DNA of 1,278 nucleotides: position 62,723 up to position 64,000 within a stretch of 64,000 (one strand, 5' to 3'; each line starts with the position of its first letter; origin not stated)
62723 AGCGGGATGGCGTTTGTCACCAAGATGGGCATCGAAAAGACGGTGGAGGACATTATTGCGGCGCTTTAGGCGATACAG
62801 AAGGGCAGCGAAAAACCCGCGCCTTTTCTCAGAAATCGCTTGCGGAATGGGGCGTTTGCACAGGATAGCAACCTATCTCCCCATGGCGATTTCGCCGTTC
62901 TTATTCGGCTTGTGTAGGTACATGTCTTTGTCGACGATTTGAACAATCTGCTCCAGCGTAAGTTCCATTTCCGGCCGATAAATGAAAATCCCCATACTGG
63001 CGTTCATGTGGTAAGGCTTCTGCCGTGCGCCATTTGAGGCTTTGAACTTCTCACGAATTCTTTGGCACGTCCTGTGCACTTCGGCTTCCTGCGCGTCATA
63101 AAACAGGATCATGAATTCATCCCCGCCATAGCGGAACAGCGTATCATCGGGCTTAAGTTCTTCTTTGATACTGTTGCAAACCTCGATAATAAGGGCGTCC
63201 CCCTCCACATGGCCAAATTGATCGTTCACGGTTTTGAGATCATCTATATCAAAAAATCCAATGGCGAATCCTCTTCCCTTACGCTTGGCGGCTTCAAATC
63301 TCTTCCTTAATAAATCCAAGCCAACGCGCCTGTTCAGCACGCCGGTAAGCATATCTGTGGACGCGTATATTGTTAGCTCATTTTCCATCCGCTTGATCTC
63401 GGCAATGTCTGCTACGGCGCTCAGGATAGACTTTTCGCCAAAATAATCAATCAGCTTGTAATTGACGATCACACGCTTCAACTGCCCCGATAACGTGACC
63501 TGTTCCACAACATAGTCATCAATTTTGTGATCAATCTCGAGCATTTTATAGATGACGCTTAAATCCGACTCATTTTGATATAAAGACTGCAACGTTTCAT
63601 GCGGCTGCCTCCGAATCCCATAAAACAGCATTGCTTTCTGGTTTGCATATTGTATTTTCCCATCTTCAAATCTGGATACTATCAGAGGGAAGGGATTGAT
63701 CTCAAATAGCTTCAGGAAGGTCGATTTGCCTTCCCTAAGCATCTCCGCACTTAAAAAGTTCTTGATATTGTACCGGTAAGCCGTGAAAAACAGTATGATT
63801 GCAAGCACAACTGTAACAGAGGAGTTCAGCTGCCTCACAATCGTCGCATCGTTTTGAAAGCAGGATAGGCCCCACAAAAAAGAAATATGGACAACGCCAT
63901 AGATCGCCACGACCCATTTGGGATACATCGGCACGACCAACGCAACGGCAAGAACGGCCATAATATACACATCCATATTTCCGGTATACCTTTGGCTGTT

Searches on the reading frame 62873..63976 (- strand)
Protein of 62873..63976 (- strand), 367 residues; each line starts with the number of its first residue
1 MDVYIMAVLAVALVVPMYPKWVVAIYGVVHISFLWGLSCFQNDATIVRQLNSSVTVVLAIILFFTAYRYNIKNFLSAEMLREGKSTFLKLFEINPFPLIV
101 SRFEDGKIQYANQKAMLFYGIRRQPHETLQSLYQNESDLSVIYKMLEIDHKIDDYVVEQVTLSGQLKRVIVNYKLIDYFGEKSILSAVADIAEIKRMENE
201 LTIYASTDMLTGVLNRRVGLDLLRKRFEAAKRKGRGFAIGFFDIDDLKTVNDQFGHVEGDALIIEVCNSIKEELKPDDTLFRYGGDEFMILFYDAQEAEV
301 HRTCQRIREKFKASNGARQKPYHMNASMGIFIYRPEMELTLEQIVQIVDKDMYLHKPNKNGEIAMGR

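Call 71: search_protein_families(library=pfam, proteins=[window:62873-63976:-], max_evalue=0.00001)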
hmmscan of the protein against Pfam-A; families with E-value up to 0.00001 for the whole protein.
window:62873-63976:- (367 aa): 1 family
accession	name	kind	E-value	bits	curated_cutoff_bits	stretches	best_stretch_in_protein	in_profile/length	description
PF00990.26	GGDEF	-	2.5e-34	118.8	23.8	1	205-360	1-159/161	Diguanylate cyclase, GGDEF domain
